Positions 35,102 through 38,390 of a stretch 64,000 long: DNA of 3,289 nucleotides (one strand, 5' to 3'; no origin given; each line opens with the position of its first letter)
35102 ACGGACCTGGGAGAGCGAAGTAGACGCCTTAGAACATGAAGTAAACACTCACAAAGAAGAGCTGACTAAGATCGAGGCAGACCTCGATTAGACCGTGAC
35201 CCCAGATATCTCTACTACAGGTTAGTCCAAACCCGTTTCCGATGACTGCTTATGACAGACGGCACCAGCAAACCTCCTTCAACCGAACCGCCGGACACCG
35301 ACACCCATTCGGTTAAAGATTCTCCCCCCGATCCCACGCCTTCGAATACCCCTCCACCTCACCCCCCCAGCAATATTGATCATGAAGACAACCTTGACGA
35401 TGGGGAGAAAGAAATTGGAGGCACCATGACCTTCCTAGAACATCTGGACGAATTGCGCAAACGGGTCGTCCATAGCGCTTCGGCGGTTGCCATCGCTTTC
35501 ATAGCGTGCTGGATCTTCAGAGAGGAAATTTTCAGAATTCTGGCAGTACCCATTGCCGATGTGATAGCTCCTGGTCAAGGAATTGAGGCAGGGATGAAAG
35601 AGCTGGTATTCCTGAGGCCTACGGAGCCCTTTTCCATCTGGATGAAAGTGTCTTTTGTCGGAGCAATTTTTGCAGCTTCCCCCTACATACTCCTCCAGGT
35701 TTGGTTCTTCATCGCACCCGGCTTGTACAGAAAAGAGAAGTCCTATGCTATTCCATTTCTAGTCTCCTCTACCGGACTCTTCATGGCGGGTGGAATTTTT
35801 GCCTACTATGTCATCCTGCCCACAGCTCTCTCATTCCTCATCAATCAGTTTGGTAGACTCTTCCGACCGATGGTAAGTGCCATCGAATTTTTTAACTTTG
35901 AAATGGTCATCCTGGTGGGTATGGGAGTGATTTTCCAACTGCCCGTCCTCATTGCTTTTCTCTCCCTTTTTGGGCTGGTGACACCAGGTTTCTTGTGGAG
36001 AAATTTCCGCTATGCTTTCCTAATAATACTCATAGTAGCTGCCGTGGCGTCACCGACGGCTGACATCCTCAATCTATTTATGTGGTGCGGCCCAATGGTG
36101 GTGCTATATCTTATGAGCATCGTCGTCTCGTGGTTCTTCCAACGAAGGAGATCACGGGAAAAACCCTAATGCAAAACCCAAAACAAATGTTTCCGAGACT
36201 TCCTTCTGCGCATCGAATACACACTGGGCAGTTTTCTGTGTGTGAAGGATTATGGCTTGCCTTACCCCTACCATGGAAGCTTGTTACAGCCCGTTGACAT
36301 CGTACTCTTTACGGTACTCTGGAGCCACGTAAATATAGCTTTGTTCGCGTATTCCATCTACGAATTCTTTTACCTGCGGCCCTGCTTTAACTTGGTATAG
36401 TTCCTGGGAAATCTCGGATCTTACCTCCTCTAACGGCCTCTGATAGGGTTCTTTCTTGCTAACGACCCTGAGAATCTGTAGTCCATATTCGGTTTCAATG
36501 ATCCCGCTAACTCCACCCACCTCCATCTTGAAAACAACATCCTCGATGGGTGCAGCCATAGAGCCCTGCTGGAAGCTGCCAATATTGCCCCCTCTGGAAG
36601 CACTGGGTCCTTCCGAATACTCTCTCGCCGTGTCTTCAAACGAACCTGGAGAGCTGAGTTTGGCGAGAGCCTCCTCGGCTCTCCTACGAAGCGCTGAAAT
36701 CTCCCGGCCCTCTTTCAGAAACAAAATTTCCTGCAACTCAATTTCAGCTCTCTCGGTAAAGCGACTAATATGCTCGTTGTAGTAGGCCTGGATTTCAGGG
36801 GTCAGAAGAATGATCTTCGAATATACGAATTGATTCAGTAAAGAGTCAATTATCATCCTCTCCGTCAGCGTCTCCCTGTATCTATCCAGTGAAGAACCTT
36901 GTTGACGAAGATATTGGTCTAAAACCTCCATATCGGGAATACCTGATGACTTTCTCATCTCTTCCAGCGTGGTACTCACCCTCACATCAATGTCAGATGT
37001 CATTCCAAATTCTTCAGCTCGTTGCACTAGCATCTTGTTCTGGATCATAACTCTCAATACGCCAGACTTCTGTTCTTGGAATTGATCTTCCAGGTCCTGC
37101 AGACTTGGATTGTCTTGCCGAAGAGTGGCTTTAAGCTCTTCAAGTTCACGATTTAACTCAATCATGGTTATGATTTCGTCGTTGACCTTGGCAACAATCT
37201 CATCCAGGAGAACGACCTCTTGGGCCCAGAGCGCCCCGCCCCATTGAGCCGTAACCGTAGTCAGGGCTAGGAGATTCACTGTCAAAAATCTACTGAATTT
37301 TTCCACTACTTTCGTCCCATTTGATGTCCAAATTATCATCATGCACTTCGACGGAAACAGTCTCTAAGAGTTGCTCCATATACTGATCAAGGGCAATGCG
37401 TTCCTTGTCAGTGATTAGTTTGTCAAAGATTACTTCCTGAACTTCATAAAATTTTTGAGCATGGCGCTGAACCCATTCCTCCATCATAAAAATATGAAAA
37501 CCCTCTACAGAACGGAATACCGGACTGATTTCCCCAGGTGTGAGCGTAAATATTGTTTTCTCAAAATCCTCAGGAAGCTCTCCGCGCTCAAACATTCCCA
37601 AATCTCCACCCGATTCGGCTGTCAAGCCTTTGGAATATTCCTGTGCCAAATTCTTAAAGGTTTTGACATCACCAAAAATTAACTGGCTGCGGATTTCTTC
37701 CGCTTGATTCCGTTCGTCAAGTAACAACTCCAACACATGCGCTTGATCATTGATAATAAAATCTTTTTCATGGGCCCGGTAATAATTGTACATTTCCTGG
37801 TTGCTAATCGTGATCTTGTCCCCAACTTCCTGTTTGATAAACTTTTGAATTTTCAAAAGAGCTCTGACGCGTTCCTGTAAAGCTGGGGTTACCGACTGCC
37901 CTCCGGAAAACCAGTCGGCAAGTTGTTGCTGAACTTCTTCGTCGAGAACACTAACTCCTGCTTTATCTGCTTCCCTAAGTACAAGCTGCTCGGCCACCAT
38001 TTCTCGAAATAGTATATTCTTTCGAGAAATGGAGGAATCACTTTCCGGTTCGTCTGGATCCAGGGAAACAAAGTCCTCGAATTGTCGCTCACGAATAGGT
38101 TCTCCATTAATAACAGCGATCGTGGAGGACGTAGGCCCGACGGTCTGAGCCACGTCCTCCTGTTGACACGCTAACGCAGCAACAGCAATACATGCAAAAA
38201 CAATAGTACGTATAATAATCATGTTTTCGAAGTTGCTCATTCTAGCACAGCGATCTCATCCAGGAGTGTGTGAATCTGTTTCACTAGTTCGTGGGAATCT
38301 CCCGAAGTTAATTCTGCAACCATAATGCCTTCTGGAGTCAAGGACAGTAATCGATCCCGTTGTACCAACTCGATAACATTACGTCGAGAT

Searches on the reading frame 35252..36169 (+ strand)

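Call 38: search_protein_families(library=pfam, proteins=[window:35252-36169:+], max_evalue=0.0001)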
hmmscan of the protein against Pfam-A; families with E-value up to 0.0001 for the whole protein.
window:35252-36169:+ (305 aa): 1 family
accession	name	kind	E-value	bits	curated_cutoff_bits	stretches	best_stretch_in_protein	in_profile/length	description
PF00902.23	TatC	-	1.3e-61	208.4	25.1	1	63-281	1-208/208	Sec-independent protein translocase protein (TatC)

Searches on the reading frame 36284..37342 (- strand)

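Call 37: search_protein_families(library=pfam, proteins=[window:36284-37342:-], max_evalue=0.0001)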
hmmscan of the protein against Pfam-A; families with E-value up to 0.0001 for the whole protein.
window:36284-37342:- (352 aa): 6 families
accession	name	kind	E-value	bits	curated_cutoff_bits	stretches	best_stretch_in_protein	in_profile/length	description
PF00639.27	Rotamase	-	1e-17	65.3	21.7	1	212-293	12-95/97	PPIC-type PPIASE domain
PF13616.12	Rotamase_3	-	1.1e-16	61.9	22.5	1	198-296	13-115/116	PPIC-type PPIASE domain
PF13145.12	Rotamase_2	-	5.2e-16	60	27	1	183-308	5-120/121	PPIC-type PPIASE domain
PF13624.11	SurA_N_3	-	4.5e-13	49.8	27.2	1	25-168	19-161/162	SurA-like N-terminal domain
PF09312.16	SurA_N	-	7.2e-11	42.7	30.8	1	46-167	1-116/118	SurA N-terminal domain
PF13623.11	SurA_N_2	-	2.1e-08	34.6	28.5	1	48-115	41-109/145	SurA-like N-terminal domain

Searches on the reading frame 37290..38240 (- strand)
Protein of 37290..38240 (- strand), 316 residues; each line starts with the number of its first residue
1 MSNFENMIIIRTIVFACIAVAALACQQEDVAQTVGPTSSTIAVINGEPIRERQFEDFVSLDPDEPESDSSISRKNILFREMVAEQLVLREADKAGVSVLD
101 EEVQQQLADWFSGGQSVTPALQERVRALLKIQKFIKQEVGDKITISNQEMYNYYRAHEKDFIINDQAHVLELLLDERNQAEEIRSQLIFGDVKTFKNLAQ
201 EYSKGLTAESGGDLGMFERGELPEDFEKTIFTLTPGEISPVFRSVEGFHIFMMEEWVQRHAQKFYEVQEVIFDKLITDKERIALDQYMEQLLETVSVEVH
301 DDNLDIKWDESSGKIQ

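Call 37: search_protein_families(library=pfam, proteins=[window:37290-38240:-], max_evalue=0.0001)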
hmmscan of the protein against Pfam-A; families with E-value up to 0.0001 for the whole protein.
window:37290-38240:- (316 aa): 5 families
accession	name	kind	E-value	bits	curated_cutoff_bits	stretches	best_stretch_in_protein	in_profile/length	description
PF00639.27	Rotamase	-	9e-20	71.9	21.7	1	177-254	19-96/97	PPIC-type PPIASE domain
PF13616.12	Rotamase_3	-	1.7e-13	51.6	22.5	1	177-251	37-110/116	PPIC-type PPIASE domain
PF13145.12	Rotamase_2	-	2.9e-11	44.7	27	1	145-268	1-120/121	PPIC-type PPIASE domain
PF13623.11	SurA_N_2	-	1.4e-07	31.9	28.5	1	9-109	12-121/145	SurA-like N-terminal domain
PF13624.11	SurA_N_3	-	4e-06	27.2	27.2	1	9-109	12-119/162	SurA-like N-terminal domain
